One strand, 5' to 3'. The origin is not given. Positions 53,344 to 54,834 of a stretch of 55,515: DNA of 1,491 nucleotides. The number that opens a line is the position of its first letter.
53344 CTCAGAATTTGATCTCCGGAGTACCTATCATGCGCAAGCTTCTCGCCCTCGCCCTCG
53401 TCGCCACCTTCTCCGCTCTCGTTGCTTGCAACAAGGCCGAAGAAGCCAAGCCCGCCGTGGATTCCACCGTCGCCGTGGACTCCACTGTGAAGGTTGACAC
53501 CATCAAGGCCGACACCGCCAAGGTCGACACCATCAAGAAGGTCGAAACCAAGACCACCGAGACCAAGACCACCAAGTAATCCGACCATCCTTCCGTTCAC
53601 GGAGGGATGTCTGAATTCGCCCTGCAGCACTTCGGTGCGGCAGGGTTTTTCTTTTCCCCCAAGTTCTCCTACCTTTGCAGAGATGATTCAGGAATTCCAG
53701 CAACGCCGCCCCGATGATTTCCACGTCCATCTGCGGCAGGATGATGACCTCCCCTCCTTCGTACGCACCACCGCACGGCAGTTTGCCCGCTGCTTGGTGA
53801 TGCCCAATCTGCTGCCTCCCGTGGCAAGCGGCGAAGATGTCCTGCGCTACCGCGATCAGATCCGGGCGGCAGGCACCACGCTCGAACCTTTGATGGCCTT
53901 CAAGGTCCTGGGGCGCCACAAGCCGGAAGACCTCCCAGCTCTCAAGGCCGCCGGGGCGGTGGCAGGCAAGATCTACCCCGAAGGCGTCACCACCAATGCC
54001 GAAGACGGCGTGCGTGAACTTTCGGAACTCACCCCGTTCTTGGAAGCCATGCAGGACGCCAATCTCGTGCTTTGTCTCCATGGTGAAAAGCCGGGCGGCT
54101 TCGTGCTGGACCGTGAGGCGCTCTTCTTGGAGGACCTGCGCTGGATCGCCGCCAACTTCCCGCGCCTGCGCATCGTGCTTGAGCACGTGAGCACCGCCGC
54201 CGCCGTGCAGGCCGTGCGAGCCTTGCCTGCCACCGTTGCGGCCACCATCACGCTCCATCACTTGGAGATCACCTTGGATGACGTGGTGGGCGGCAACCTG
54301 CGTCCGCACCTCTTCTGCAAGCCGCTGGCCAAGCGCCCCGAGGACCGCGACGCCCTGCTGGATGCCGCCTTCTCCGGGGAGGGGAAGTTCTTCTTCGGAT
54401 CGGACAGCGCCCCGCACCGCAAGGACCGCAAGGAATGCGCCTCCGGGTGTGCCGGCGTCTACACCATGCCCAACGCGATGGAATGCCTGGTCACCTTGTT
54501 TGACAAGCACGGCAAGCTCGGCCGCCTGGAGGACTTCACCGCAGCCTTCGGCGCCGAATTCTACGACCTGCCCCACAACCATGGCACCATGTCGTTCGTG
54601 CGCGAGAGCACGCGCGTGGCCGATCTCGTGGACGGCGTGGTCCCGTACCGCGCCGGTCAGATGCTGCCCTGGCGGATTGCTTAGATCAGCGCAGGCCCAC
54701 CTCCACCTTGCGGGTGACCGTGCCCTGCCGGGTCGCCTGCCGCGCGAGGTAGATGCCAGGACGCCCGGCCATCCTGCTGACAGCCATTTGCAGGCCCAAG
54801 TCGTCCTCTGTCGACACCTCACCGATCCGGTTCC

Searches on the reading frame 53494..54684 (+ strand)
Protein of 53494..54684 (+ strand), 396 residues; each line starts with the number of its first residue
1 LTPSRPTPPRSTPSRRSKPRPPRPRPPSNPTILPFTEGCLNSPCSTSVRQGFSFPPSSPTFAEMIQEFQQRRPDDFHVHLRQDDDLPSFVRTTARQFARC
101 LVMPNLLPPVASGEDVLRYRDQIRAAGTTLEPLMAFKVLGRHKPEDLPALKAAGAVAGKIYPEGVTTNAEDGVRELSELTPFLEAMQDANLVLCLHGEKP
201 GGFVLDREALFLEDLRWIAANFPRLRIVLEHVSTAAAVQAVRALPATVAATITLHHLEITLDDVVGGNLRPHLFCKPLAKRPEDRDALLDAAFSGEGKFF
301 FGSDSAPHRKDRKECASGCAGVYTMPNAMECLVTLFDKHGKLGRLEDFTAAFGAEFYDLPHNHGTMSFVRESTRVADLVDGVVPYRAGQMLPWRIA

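Call 53: search_protein_families(library=pfam, proteins=[window:53494-54684:+], max_evalue=0.001)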
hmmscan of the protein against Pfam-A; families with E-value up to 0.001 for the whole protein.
window:53494-54684:+ (396 aa): 2 families
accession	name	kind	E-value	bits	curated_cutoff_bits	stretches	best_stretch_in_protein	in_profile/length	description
PF04909.20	Amidohydro_2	-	2e-05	24.9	26.4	1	149-242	101-193/289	Amidohydrolase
PF01979.26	Amidohydro_1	-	4e-05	23.5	25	1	75-365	8-306/345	Amidohydrolase family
